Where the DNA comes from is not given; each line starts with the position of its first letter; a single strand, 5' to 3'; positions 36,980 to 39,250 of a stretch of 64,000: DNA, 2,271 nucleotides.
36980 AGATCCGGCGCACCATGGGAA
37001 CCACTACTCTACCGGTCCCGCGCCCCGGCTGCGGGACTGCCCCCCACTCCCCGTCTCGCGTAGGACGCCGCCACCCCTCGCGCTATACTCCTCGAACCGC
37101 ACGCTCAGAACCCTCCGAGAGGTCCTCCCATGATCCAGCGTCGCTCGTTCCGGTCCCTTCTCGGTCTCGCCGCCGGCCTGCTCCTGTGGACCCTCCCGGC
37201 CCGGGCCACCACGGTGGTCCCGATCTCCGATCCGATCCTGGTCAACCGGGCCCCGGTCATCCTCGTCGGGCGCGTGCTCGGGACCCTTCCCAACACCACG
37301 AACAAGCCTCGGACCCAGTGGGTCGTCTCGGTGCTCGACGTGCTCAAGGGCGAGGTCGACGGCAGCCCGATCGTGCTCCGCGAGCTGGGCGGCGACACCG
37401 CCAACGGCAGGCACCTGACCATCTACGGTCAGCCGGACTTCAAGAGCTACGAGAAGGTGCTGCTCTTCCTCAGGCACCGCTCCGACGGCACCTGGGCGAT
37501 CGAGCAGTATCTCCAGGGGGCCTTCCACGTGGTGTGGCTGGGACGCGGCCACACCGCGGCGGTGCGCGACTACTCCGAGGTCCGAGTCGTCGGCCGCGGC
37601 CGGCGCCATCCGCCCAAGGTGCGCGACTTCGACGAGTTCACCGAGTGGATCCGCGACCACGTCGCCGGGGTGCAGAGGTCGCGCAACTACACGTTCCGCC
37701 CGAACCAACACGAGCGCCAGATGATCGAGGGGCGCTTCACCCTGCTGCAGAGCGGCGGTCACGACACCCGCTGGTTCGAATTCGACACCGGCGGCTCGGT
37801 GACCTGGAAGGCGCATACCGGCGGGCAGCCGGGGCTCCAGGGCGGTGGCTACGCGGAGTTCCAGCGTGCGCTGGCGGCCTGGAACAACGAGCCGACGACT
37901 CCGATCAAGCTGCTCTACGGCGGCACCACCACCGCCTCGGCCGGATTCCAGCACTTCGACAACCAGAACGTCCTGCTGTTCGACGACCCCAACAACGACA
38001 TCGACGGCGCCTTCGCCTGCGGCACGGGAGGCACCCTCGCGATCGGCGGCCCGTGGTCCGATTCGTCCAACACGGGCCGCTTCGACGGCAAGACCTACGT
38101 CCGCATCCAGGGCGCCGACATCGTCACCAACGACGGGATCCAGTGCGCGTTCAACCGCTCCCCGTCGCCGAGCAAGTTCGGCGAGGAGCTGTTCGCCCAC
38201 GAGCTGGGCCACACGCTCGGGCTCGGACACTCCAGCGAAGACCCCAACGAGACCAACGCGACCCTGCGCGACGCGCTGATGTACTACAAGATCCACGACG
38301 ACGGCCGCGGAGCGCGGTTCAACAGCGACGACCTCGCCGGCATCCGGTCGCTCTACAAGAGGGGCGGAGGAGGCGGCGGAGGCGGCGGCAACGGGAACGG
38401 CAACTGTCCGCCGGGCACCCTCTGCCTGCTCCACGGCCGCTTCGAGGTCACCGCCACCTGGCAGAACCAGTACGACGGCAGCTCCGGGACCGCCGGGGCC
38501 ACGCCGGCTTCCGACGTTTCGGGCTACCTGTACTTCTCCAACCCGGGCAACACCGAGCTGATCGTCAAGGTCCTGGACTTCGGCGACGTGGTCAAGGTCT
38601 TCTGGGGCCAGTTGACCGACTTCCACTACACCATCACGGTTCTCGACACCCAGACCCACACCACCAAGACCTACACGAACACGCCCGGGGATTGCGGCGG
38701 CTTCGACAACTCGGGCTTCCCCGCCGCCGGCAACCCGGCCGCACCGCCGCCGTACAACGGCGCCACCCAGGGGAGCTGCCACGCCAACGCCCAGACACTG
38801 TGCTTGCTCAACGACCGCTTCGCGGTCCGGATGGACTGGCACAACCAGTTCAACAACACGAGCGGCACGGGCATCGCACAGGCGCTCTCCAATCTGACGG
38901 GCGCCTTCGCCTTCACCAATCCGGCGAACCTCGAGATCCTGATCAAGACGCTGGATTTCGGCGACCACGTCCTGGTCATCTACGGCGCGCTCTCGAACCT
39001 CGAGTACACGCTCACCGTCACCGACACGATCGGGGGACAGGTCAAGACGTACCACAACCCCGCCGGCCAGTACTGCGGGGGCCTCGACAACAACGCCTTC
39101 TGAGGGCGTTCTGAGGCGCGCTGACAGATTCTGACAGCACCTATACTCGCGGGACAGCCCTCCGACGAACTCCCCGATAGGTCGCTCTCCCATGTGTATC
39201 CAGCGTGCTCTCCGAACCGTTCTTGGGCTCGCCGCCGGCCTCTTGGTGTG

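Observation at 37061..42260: Tandem pair of secreted metzincin-like proteases with an unrecognised duplicated C-terminal Cys-bracketed domain, plus a downstream secreted unknown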

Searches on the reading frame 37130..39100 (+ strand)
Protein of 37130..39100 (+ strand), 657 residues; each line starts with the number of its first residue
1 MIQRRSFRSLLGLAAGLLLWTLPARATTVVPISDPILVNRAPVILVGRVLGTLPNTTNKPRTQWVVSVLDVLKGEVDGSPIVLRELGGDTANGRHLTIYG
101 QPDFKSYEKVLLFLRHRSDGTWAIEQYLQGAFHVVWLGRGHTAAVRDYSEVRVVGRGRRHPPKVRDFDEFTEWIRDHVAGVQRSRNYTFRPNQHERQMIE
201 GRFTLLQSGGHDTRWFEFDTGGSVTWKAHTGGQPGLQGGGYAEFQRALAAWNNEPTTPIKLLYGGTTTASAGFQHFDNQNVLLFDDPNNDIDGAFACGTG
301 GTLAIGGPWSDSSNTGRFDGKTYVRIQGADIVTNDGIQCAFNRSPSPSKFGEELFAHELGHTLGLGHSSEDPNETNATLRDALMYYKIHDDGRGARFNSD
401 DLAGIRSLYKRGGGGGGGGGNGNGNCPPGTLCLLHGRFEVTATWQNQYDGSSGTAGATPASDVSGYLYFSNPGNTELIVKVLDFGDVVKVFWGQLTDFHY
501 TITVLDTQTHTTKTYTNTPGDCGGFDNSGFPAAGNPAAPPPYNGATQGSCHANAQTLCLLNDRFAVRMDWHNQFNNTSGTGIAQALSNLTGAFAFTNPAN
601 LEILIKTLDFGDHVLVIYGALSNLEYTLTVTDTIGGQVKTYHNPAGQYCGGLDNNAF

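Call 3: search_protein_families(library=pfam, proteins=[window:37130-39100:+], max_evalue=1)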
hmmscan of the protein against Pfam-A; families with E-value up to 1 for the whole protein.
window:37130-39100:+ (657 aa): 7 families
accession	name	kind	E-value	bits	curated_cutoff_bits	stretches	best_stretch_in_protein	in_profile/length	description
PF00413.30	Peptidase_M10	-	3.5e-08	33.9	24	1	242-409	25-158/159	Matrixin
PF13582.12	Reprolysin_3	-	0.0012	19.8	22.4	1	333-368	87-123/123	Metallo-peptidase family M12B Reprolysin-like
PF13583.11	Reprolysin_4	-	0.0012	19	22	1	347-376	133-161/203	Metallo-peptidase family M12B Reprolysin-like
PF13688.12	Reprolysin_5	-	0.016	15.9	27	1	348-371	138-161/196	Metallo-peptidase family M12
PF12388.14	Peptidase_M57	-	0.054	13.6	21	0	349-368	131-150/212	Dual-action HEIGH metallo-peptidase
PF10462.15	Peptidase_M66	-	0.072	12.5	20.6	1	353-369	194-210/306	Peptidase M66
PF16313.11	DUF4953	-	0.076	12.6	24.2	1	354-368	16-30/316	Met-zincin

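Call 4: search_protein_families(library=ncbifam, proteins=[window:37130-39100:+], max_evalue=1)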
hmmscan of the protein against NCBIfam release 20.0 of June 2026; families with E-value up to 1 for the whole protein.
window:37130-39100:+ (657 aa): 7 families
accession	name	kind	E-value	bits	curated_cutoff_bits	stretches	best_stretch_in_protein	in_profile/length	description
NF051884.1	ProteaseSapA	equivalog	0.00012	20.9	1200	1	319-382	131-192/644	protease SapA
NF035945.1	Zn_serralysin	subfamily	0.003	16.8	500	1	341-374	151-185/462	serralysin family metalloprotease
NF052434.1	Mep72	equivalog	0.0056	15.3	645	1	351-375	134-158/573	biofilm-associated metzincin protease Mep72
TIGR03296.1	M6dom_TIGR03296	domain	0.0071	16.3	110.8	1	321-375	139-190/286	M6 family metalloprotease domain-containing protein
NF038115.1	SVAGG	subfamily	0.027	13.5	150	1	342-385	166-207/407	SVAGG family GlyGly-CTERM protein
NF041905.1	MXAN_2677_2678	equivalog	0.057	12.4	250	1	355-372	188-205/283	myxosortase-dependent metalloprotease, MXAN_2677/MXAN_2678 family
NF033823.0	archmetzin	subfamily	0.16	11.9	145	1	355-369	126-140/170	archaemetzincin family Zn-dependent metalloprotease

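Call 11: search_solved_structures(query=window:37130-39100:+, max_evalue=1)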
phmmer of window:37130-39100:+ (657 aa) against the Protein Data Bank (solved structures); distinct sequences matched with E-value up to 1: 54.
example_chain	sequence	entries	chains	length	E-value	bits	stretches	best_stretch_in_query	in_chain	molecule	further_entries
1mmp_A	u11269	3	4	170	1.3e-05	26.9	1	356-411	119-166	GELATINASE A | MATRILYSIN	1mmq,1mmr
2ddy_A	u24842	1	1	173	1.4e-05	26.8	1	356-411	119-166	Matrilysin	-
2y6d_A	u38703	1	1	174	1.4e-05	26.8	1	356-411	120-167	MATRILYSIN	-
7wxx_A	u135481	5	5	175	3.2e-05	25.6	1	356-411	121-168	Matrilysin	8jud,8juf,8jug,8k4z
2y6c_A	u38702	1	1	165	5.3e-05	24.9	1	356-409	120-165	MATRILYSIN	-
5ue2_A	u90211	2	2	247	0.00029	22.4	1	356-411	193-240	Matrilysin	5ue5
2mzh_A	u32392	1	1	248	0.0003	22.4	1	356-411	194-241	Matrilysin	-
2mze_A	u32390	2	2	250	0.00031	22.4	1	356-411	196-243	Matrilysin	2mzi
1qia_A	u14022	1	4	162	0.00078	21.1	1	355-409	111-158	STROMELYSIN-1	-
1qic_A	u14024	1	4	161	0.0008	21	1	355-409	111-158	PROTEIN (STROMELYSIN-1)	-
2d1o_A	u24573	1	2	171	0.00085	20.9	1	355-409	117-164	Stromelysin-1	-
2jnp_A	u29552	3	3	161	0.00087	20.9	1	355-409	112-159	Matrix metalloproteinase-3 | Stromelysin-1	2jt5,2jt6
1b3d_A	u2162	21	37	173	0.00087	20.9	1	355-409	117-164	STROMELYSIN-1 | PROTEIN (STROMELYSIN-1 COMPLEX) | STROMELYSIN-1 PRECURSOR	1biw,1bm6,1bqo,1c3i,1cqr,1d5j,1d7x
3oho_A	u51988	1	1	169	0.00088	20.9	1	355-409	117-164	Stromelysin-1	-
1b8y_A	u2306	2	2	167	0.00088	20.9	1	355-409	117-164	PROTEIN (STROMELYSIN-1) | Stromelysin-1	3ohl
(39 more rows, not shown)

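Call 68: search_protein_families(library=pfam, alignment_id=A6, max_evalue=0.01)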
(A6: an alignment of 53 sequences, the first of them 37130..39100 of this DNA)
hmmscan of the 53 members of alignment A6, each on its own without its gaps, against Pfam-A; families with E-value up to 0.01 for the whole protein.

A. member 1, window:37130-39100:+ (657 aa): 3 families
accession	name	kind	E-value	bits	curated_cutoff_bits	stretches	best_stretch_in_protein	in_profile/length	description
PF00413.30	Peptidase_M10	-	3.5e-08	33.9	24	1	242-409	25-158/159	Matrixin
PF13582.12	Reprolysin_3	-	0.0012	19.8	22.4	1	333-368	87-123/123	Metallo-peptidase family M12B Reprolysin-like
PF13583.11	Reprolysin_4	-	0.0012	19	22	1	347-376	133-161/203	Metallo-peptidase family M12B Reprolysin-like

B. families by the number of members that match (of 53 scanned): 8 families
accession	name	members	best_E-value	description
PF00413.30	Peptidase_M10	53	1.6e-12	Matrixin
PF13583.11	Reprolysin_4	40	0.00015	Metallo-peptidase family M12B Reprolysin-like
PF16313.11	DUF4953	21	0.00021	Met-zincin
PF13582.12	Reprolysin_3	14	0.00016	Metallo-peptidase family M12B Reprolysin-like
PF13688.12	Reprolysin_5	11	4.3e-05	Metallo-peptidase family M12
PF10462.15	Peptidase_M66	6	0.0016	Peptidase M66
PF13574.12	Reprolysin_2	3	0.0014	Metallo-peptidase family M12B Reprolysin-like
PF12388.14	Peptidase_M57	1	0.0014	Dual-action HEIGH metallo-peptidase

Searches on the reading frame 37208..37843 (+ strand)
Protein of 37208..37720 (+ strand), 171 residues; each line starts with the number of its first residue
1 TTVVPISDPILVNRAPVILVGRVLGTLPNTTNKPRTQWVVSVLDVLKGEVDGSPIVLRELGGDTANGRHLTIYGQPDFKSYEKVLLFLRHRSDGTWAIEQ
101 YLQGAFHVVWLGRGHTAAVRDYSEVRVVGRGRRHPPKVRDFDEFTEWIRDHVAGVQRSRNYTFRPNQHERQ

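Call 10: search_protein_families(library=pfam, proteins=[window:37208-37720:+], max_evalue=10)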
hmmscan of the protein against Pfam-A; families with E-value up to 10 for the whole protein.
seq(171 aa): 0 families

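Call 57: search_solved_structures(query=A7, max_evalue=10)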
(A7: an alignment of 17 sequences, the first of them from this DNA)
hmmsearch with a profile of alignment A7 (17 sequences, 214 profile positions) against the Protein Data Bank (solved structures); distinct sequences matched with E-value up to 10: 0.

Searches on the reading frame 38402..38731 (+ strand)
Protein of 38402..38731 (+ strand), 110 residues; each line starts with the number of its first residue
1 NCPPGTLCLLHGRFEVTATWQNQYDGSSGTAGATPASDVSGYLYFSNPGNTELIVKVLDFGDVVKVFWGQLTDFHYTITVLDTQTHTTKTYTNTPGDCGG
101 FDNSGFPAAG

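Call 10: search_protein_families(library=pfam, proteins=[window:38402-38731:+], max_evalue=10)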
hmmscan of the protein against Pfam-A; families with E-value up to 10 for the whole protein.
seq(110 aa): 0 families

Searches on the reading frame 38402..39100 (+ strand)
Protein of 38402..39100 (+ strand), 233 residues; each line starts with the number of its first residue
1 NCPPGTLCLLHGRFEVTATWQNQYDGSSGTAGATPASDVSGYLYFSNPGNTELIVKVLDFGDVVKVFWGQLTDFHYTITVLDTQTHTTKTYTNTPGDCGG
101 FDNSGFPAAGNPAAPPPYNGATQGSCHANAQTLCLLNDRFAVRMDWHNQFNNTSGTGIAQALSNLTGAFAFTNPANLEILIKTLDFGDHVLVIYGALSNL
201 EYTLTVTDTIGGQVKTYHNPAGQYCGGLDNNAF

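Call 13: find_homologous_proteins(query=window:38402-39100:+, max_evalue=0.001)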
Query seq(233 aa) (233 aa): 113 proteins with E <= 0.001 among 383 candidates.
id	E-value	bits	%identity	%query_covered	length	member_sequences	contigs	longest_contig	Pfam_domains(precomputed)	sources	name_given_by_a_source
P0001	1.0e-88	315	54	98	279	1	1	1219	-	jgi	jgi:hypothetical protein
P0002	1.7e-87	311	58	100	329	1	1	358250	PF00413.31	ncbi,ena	-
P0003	3.6e-86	307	66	87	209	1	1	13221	-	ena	-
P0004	1.6e-83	298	59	100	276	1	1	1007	-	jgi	jgi:hypothetical protein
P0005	4.3e-82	293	59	99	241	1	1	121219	-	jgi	jgi:hypothetical protein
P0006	6.1e-82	293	56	100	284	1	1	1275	-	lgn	-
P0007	9.2e-82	292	56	99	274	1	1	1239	-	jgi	jgi:hypothetical protein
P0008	7.9e-81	289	56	100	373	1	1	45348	-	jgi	jgi:hypothetical protein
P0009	4.6e-80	287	55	99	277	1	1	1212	-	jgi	jgi:hypothetical protein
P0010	5.6e-80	286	51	98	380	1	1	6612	-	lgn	-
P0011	5.0e-79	283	54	100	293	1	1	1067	-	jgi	jgi:hypothetical protein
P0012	4.9e-78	280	54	100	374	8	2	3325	-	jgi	jgi:hypothetical protein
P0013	6.5e-78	280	56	98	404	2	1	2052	-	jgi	-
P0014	1.0e-76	276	54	99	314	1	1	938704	PF00413.31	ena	-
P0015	1.1e-76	276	51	99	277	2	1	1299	-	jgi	jgi:hypothetical protein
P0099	2.7e-23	101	32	97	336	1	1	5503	-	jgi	jgi:uncharacterized metal-binding protein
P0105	1.4e-14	72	43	47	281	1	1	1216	-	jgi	jgi:hypothetical protein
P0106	6.2e-12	64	37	61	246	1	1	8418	-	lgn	-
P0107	5.9e-11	60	45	39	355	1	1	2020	-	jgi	-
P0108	8.1e-11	60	46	39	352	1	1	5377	-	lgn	-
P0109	2.3e-9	55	41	41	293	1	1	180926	-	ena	-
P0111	5.9e-7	47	32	41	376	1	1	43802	-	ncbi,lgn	-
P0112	6.1e-7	47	32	45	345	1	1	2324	PF20773.6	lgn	-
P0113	6.2e-5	41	33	41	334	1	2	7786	PF01483.28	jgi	jgi:subtilisin-like proprotein convertase family protein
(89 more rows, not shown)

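Call 77: list_cluster_members(proteins=[P0099, P0105, P0106, P0107, P0108, P0109, P0111, P0112, P0113, P0234])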
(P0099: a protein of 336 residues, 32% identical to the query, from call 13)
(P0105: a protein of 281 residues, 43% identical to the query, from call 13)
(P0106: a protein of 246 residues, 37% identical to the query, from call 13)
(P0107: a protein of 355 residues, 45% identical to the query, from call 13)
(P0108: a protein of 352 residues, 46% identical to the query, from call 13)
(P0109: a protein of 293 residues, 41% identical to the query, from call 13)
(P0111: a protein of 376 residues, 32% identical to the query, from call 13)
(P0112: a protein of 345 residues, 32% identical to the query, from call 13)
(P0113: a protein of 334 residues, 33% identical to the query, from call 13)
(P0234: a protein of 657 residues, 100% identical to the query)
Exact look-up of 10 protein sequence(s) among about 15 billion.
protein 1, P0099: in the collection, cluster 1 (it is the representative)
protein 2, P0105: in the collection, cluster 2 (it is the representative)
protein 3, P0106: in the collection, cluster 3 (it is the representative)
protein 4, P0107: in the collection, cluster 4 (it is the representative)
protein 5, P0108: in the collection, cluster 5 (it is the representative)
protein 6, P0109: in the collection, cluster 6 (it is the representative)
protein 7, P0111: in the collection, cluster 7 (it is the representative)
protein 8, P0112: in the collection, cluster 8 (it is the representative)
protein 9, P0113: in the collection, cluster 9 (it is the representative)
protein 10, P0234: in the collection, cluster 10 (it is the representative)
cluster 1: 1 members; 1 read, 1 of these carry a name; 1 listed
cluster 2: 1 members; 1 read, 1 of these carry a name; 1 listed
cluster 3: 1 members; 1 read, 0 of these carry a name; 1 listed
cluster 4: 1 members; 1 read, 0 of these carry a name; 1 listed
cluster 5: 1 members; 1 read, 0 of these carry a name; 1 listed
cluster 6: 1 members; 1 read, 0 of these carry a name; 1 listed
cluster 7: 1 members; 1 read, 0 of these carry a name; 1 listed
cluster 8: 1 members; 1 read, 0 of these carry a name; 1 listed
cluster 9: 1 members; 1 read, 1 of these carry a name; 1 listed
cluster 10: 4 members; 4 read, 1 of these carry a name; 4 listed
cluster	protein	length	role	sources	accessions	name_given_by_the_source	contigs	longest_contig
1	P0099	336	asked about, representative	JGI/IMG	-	uncharacterized metal-binding protein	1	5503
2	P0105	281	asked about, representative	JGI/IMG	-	hypothetical protein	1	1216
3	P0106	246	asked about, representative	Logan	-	-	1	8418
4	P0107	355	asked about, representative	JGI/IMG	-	-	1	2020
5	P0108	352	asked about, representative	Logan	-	-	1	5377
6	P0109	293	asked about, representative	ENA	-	-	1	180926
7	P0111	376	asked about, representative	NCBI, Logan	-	-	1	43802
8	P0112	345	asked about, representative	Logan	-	-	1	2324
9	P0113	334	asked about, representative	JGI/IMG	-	subtilisin-like proprotein convertase family protein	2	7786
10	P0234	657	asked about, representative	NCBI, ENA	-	-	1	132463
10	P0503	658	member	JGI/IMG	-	Matrixin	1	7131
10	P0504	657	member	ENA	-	-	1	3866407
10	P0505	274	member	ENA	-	-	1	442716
